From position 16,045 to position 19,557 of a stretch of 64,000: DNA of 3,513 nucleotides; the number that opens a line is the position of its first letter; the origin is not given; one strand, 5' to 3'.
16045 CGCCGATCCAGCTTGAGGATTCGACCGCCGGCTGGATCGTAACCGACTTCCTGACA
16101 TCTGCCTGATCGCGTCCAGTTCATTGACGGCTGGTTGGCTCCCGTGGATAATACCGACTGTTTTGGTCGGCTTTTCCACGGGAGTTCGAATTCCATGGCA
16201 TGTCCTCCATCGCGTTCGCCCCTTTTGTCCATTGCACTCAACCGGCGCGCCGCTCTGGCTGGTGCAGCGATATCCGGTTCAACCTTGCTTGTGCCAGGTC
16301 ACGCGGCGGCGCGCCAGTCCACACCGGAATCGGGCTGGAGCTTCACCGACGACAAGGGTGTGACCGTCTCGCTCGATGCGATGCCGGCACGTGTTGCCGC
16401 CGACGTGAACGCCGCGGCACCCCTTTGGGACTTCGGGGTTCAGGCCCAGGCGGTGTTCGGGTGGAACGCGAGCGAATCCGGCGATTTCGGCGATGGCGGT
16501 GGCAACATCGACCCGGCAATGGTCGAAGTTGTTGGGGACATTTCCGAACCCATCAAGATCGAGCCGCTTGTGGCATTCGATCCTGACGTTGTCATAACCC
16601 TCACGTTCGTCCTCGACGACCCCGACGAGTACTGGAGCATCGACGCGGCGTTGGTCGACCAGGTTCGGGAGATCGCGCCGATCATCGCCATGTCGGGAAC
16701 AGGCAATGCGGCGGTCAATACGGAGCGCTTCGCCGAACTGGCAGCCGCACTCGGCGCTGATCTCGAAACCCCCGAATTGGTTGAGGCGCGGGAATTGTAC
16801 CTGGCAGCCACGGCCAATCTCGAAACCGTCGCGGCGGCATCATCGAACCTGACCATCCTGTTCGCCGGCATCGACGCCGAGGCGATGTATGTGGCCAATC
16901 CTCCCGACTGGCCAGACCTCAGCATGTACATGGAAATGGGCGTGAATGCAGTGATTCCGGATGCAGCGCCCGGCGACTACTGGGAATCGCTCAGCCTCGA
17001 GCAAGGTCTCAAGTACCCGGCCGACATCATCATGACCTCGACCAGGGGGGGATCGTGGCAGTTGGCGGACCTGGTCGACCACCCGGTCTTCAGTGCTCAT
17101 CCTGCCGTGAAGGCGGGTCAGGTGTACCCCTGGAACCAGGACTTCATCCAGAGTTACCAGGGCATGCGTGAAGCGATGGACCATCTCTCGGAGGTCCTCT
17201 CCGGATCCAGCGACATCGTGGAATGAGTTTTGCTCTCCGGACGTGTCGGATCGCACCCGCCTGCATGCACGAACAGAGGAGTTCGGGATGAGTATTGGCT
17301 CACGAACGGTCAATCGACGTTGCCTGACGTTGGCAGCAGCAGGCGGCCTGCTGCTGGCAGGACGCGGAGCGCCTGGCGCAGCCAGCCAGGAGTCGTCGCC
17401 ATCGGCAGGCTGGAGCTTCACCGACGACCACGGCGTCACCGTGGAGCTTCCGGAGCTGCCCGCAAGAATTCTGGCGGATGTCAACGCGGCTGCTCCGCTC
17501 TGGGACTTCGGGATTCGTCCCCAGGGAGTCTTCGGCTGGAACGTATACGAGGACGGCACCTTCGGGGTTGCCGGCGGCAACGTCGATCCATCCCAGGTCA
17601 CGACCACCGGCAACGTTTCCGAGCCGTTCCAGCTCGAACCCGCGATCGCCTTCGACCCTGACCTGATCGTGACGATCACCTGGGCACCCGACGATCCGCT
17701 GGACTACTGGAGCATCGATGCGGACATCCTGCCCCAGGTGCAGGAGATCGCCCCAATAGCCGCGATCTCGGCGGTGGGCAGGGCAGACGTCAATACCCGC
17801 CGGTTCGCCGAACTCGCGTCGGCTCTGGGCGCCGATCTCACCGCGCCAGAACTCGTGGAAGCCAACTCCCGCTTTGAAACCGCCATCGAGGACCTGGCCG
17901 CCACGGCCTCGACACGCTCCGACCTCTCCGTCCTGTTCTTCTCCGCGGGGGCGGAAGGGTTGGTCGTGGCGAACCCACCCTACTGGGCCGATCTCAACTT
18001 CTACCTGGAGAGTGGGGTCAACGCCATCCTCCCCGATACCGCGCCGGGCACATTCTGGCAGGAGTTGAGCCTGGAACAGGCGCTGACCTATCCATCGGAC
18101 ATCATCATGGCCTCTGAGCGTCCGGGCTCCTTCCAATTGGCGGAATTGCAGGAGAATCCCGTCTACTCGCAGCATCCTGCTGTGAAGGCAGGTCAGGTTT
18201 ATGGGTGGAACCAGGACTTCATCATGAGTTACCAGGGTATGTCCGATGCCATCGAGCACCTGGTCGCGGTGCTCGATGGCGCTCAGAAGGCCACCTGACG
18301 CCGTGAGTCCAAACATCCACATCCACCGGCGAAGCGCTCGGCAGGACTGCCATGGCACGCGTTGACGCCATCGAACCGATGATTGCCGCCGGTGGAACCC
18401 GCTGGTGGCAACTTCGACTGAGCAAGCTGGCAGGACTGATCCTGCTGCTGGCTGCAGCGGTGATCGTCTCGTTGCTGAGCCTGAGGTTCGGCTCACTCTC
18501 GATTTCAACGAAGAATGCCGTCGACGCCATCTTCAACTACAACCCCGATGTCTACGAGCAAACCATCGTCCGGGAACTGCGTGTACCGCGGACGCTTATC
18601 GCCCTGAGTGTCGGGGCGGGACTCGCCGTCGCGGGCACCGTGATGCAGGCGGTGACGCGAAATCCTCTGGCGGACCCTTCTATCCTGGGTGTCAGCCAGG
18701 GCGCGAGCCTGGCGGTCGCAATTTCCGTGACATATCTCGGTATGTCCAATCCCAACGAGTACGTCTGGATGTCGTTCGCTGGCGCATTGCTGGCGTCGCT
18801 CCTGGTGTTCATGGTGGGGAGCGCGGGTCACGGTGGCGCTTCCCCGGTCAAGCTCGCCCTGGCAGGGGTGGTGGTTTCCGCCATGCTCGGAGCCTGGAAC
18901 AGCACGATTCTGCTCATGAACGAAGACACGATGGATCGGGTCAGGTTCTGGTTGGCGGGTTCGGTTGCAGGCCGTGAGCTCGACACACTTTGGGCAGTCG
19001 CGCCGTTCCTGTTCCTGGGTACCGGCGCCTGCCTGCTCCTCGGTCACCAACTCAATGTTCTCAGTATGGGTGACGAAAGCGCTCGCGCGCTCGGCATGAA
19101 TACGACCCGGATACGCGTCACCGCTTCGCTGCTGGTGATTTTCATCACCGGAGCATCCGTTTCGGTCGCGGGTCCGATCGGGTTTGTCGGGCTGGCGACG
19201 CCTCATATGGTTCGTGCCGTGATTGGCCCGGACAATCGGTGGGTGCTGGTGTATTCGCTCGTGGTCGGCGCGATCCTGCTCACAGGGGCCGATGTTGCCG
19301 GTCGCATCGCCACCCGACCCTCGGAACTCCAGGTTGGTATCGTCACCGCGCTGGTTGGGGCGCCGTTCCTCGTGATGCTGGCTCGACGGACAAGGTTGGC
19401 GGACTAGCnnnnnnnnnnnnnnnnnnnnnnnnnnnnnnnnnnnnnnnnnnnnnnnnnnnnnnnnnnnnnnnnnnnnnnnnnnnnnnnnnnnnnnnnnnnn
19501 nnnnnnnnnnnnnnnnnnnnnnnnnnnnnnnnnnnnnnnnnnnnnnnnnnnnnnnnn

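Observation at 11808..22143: Sortase-anchored four-Cys repeat protein, its sortase and a FecBCDE-type importer in one block: candidate undescribed surface capture and uptake system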

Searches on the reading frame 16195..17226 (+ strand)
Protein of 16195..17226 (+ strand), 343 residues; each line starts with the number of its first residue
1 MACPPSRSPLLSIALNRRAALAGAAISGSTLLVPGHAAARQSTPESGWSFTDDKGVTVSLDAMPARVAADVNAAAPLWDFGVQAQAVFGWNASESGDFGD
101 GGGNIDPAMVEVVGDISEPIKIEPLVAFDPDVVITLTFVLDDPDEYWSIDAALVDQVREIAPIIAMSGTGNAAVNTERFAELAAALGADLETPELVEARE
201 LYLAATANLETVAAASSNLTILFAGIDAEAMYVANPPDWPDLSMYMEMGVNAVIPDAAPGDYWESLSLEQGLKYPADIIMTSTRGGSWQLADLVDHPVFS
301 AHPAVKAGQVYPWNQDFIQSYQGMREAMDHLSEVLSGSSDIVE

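Call 10: search_protein_families(library=pfam, proteins=[window:16195-17226:+], max_evalue=0.01)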
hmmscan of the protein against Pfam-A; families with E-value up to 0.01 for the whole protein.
window:16195-17226:+ (343 aa): 1 family
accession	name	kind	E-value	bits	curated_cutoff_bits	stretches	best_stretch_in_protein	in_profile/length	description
PF01497.23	Peripla_BP_2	-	1.9e-13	50.8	27.5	1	120-315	49-233/235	Periplasmic binding protein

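Call 11: search_protein_families(library=ncbifam, proteins=[window:16195-17226:+], max_evalue=0.01)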
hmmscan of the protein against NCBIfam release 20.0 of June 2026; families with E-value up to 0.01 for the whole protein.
window:16195-17226:+ (343 aa): 0 families

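Call 29: find_homologous_proteins(query=window:16195-17226:+, max_evalue=0.00001)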
Query window:16195-17226:+ (343 aa): 308 proteins with E <= 0.00001 among 8000 candidates; the best 120 are listed.
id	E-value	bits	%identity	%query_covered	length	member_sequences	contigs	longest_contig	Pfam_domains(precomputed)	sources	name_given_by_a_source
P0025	6.1e-221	751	100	100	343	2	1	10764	PF01497.24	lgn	-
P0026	1.7e-160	552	57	84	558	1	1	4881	PF01497.24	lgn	-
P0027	1.5e-131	457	64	94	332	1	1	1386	PF01497.24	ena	-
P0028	2.9e-130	453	64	89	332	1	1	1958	PF01497.24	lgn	-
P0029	6.4e-129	448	64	89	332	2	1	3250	PF01497.24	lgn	-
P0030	2.3e-127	443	63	89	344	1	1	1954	PF01497.24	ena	-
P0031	7.7e-125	435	61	94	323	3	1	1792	PF01497.24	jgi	jgi:iron complex transport system substrate-binding protein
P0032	4.4e-124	432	60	95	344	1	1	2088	PF01497.24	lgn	-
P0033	5.3e-124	432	58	96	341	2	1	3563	PF01497.24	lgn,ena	-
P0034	9.8e-124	431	59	95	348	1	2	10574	PF01497.24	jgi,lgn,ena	jgi:iron complex transport system substrate-binding protein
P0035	1.5e-123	431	59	96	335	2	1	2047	PF01497.24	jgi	jgi:iron complex transport system substrate-binding protein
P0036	2.6e-123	430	58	97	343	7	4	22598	PF01497.24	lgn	-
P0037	2.8e-123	430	62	96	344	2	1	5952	PF01497.24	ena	-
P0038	6.4e-120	419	60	89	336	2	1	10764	PF01497.24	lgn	-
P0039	2.8e-119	416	60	86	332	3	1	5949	PF01497.24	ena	-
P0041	3.3e-118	413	61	86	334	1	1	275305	PF01497.24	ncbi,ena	-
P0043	2.3e-117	410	60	91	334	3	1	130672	PF01497.24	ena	-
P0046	4.5e-116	406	57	95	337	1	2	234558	PF01497.24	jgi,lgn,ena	-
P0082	7.3e-103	363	51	96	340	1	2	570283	PF01497.24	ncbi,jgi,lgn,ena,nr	ncbi:MAG TPA: ABC transporter substrate-binding protein [Thermomicrobiales bacterium]|nr:ABC transpo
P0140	5.0e-85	304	59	70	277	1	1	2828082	PF01497.24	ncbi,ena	-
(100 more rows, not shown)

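Call 30: find_encoding_contigs(protein=P0140, flank=10000, max_places=2)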
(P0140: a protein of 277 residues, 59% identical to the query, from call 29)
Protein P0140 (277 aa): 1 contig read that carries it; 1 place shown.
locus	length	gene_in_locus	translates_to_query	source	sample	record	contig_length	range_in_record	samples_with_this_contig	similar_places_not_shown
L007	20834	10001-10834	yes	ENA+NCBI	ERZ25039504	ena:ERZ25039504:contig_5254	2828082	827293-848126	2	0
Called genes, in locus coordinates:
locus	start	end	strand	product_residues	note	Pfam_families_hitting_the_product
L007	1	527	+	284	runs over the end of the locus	PF00296:Bac_luciferase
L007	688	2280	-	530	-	PF00496:SBP_bac_5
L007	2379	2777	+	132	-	-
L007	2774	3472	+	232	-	-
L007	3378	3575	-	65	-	PF09957:VapB_antitoxin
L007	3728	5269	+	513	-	PF04909:Amidohydro_2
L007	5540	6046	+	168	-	-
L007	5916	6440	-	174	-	-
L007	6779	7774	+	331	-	PF00753:Lactamase_B, PF12706:Lactamase_B_2 (faint)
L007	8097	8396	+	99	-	-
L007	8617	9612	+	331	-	PF01497:Peripla_BP_2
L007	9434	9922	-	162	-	-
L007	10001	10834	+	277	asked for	PF01497:Peripla_BP_2 (weak)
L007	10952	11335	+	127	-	-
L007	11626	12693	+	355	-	PF09084:NMT1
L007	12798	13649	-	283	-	PF13808:DDE_Tnp_1_assoc, PF01609:DDE_Tnp_1 (weak)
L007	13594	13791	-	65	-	PF13808:DDE_Tnp_1_assoc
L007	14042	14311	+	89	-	-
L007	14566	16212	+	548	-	PF27448:Rph_4th, PF00391:PEP-utilizers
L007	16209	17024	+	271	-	PF01326:PPDK_N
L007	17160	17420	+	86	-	PF09948:PpoB2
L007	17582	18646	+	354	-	PF00144:Beta-lactamase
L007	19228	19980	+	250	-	PF00392:GntR, PF07729:FCD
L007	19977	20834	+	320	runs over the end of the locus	PF00528:BPD_transp_1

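Call 31: find_encoding_contigs(protein=P0041, flank=10000, max_places=2)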
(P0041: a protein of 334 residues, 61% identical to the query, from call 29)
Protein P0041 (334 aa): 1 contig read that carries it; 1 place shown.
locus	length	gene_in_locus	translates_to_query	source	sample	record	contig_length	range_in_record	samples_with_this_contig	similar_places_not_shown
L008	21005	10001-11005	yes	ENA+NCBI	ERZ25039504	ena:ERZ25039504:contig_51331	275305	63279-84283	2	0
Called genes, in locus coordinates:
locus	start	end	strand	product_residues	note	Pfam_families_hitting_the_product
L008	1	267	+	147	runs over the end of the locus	PF00977:His_biosynth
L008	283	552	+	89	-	PF00977:His_biosynth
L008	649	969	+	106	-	PF01502:PRA-CH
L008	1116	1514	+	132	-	-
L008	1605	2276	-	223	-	-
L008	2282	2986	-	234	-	-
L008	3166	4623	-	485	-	PF13727:CoA_binding_3, PF02397:Bac_transf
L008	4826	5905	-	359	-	PF00174:Oxidored_molyb, PF03404:Mo-co_dimer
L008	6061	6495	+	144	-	-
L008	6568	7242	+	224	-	-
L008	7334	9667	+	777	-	PF04234:CopC, PF05425:CopD, PF13115:YtkA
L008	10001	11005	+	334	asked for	PF01497:Peripla_BP_2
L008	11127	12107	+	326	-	PF01032:FecCD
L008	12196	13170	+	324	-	PF01032:FecCD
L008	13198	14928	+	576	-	PF09818:ABC_ATPase (faint), PF13175:AAA_15 (weak), PF13476:AAA_23 (faint), PF00005:ABC_tran, PF02463:SMC_N (weak), PF13304:AAA_21 (weak), PF13555:AAA_29 (weak), PF00005:ABC_tran, +6 more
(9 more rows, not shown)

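Call 32: find_encoding_contigs(protein=P0043, flank=10000, max_places=2)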
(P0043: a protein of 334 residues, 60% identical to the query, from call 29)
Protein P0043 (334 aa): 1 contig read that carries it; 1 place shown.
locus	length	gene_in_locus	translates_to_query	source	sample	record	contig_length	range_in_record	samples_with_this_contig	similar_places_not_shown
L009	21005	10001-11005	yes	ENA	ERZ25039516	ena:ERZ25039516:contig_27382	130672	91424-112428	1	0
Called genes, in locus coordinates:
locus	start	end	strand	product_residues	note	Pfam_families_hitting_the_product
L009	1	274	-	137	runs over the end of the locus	-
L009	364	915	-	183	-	-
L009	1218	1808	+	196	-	-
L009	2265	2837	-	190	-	-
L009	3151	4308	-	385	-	PF13727:CoA_binding_3, PF02397:Bac_transf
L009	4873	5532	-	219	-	-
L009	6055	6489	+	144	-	-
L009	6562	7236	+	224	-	-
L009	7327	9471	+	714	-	PF04234:CopC, PF05425:CopD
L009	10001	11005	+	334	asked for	PF01497:Peripla_BP_2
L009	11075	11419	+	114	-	PF01032:FecCD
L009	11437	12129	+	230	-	PF01032:FecCD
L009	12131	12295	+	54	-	-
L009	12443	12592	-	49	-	-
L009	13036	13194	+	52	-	PF01032:FecCD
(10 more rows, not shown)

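Call 37: search_solved_structures(query=window:16195-17226:+, max_evalue=0.01)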
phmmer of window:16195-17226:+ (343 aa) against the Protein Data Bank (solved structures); distinct sequences matched with E-value up to 0.01: 2.
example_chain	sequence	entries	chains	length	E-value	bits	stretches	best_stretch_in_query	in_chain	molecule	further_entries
2x4l_A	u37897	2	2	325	1.4e-41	146.2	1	45-338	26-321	FERRIC-SIDEROPHORE RECEPTOR PROTEIN | DesE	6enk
5dh0_B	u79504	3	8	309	0.0031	20.2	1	111-337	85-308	siderophore periplasmic binding protein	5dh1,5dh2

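Call 71: find_encoding_contigs(protein=P0082, flank=8000, max_places=3)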
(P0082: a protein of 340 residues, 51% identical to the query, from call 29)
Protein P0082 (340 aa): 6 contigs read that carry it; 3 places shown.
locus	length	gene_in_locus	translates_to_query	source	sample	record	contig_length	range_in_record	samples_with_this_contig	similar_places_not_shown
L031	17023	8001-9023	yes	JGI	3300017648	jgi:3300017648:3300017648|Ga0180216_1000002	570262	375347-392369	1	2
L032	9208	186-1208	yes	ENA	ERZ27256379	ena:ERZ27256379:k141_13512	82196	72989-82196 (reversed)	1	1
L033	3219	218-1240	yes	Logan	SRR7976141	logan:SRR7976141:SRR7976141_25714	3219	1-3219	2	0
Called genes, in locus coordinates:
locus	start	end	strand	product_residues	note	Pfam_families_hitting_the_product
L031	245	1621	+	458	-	PF06347:SH3_4 (faint), PF08239:SH3_3, PF01464:SLT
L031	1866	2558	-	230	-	PF02586:SRAP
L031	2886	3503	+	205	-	-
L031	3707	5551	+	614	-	PF00664:ABC_membrane, PF00005:ABC_tran, PF02463:SMC_N (faint)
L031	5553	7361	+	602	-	PF00664:ABC_membrane, PF00005:ABC_tran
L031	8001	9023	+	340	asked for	PF01497:Peripla_BP_2 (weak)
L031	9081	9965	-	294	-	PF00890:FAD_binding_2 (weak), PF03486:HI0933_like (faint), PF07992:Pyr_redox_2, PF13738:Pyr_redox_3 (faint)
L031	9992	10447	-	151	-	PF02082:Rrf2, PF03444:WHD_HrcA (weak), PF13545:HTH_Crp_2 (weak)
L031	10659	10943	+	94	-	PF04362:Iron_traffic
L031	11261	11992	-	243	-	PF13620:CarboxypepD_reg (faint)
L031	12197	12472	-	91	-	-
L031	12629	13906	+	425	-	PF02844:GARS_N, PF01071:GARS_A, PF02786:CPSase_L_D2 (weak), PF02843:GARS_C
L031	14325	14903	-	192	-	PF28549:NDPSase_N (weak), PF00293:NUDIX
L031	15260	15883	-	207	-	PF06445:GyrI-like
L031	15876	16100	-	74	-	-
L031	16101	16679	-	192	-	PF00857:Isochorismatase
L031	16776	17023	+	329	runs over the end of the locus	PF08279:HTH_11, PF13412:HTH_24, PF19187:HTH_PafC (faint), PF13280:WYL, PF25583:WCX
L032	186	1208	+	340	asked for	PF01497:Peripla_BP_2 (weak)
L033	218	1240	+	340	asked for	PF01497:Peripla_BP_2 (weak)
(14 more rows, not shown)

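Call 72: find_encoding_contigs(protein=P0046, flank=8000, max_places=2)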
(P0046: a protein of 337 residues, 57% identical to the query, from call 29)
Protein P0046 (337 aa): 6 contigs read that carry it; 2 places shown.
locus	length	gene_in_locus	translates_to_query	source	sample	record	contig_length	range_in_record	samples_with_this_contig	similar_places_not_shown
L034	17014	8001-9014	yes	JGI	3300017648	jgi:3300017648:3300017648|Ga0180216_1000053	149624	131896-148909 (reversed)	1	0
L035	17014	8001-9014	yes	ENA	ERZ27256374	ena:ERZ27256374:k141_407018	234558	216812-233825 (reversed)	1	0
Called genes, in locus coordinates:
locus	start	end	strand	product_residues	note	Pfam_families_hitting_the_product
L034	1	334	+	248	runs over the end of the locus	PF20772:TACO1_YebC_N, PF01709:Transcrip_reg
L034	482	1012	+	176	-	PF02075:RuvC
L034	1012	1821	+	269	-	PF01479:S4, PF13275:S4_2 (weak), PF01728:FtsJ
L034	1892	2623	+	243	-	PF00731:AIRC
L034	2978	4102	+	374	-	PF03979:Sigma70_r1_1, PF00140:Sigma70_r1_2, PF04542:Sigma70_r2, PF04539:Sigma70_r3, PF04545:Sigma70_r4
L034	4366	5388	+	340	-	PF00762:Ferrochelatase, PF01903:CbiX (weak)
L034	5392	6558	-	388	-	PF00109:ketoacyl-synt, PF02801:Ketoacyl-synt_C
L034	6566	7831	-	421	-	PF00109:ketoacyl-synt, PF02801:Ketoacyl-synt_C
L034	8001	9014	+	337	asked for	PF01497:Peripla_BP_2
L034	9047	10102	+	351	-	PF01032:FecCD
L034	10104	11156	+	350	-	PF01032:FecCD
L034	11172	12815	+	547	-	PF02463:SMC_N, PF03215:Rad17 (faint), PF09818:ABC_ATPase (faint), PF13175:AAA_15 (weak), PF13555:AAA_29 (weak), PF00005:ABC_tran, PF13304:AAA_21 (weak), PF00005:ABC_tran, +8 more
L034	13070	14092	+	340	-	-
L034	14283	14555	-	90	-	PF01649:Ribosomal_S20p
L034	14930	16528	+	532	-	PF03023:MurJ, PF01554:MatE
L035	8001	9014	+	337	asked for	PF01497:Peripla_BP_2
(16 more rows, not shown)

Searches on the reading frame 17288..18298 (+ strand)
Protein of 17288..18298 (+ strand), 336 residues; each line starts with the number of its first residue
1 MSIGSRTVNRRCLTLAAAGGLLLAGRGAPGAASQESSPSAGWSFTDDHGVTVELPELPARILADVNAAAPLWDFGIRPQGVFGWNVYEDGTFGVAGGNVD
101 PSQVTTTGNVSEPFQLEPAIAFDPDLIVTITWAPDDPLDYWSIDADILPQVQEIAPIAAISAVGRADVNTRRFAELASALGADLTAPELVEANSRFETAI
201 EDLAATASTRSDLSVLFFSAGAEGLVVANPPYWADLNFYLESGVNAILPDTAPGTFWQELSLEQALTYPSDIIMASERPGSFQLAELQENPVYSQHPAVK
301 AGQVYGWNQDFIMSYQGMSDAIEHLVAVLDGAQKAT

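Call 10: search_protein_families(library=pfam, proteins=[window:17288-18298:+], max_evalue=0.01)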
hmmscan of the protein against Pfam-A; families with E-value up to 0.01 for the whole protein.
window:17288-18298:+ (336 aa): 1 family
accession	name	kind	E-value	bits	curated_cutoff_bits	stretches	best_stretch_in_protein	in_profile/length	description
PF01497.23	Peripla_BP_2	-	6.7e-14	52.3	27.5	1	116-309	51-233/235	Periplasmic binding protein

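Call 11: search_protein_families(library=ncbifam, proteins=[window:17288-18298:+], max_evalue=0.01)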
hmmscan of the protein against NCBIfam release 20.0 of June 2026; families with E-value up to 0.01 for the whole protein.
window:17288-18298:+ (336 aa): 0 families

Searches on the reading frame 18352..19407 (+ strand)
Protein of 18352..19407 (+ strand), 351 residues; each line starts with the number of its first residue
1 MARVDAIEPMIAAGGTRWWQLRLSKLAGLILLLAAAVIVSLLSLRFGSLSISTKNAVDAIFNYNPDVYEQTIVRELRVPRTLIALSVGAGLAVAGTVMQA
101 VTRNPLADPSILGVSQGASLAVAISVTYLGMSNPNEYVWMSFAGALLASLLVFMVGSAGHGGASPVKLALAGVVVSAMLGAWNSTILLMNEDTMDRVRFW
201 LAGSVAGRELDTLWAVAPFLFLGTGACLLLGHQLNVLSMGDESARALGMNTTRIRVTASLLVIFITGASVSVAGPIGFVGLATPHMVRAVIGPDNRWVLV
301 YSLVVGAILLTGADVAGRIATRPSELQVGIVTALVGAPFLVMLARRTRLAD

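Call 10: search_protein_families(library=pfam, proteins=[window:18352-19407:+], max_evalue=0.01)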
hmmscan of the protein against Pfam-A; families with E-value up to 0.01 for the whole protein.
window:18352-19407:+ (351 aa): 1 family
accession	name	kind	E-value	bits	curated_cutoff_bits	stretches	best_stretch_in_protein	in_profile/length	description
PF01032.23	FecCD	-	6.5e-97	324.7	26.5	1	37-346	3-311/311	FecCD transport family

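Call 11: search_protein_families(library=ncbifam, proteins=[window:18352-19407:+], max_evalue=0.01)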
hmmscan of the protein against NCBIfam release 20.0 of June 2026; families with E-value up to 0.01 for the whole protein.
window:18352-19407:+ (351 aa): 16 families
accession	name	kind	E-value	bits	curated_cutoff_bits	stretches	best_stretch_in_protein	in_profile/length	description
NF007760.0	PRK10441.1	equivalog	1.3e-85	287.5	428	1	24-348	11-330/335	Fe(3+)-siderophore ABC transporter permease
NF007872.0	PRK10577.2-3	equivalog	4.2e-78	263.3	727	1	29-350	26-334/676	Fe(3+)-hydroxamate ABC transporter permease FhuB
NF008407.0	PRK11228.1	equivalog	2.5e-75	253.4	396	1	31-347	11-329/330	iron-dicitrate ABC transporter permease FecC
NF007871.0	PRK10577.2-2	equivalog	1.3e-67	228.8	899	1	15-347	6-331/679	Fe(3+)-hydroxamate ABC transporter permease FhuB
NF007299.0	PRK09777.1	equivalog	1.8e-65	221.3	406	1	27-348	4-318/318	Fe(3+) dicitrate ABC transporter permease subunit FecD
NF007866.0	PRK10577.1-2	equivalog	1e-62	212.4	554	1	28-349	13-333/666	Fe(3+)-hydroxamate ABC transporter permease FhuB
NF007873.0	PRK10577.2-4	equivalog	9e-62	209.7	1012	2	70-346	29-300/646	Fe(3+)-hydroxamate ABC transporter permease FhuB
NF007081.0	PRK09535.1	equivalog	2e-61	208.3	461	1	53-346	71-360/366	vitamin B12 ABC transporter permease BtuC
NF007867.0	PRK10577.1-3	subfamily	3.8e-61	207.3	849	2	29-288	40-296/710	Fe(3+)-hydroxamate ABC transporter permease FhuB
TIGR03869.1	F420-0_ABCperm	hypoth_equivalog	2.4e-56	191.4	437.35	1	67-348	43-322/325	putative F420-0 ABC transporter permease subunit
NF003001.0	PRK03784.1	equivalog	6.3e-55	186.6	334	1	27-346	17-328/332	vitamin B12 ABC transporter permease BtuC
NF007870.0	PRK10577.2-1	equivalog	8.4e-51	173.4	1355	1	34-346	17-329/678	Fe(3+)-hydroxamate ABC transporter permease FhuB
NF007759.0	PRK10440.1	equivalog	4.1e-50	170.9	422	1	26-343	9-322/330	iron-enterobactin ABC transporter permease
NF007869.0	PRK10577.1-6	equivalog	1.1e-41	143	954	1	22-343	374-690/703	Fe(3+)-hydroxamate ABC transporter permease FhuB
NF007868.0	PRK10577.1-5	equivalog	5.8e-41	140.7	943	1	29-348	17-332/666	Fe(3+)-hydroxamate ABC transporter permease FhuB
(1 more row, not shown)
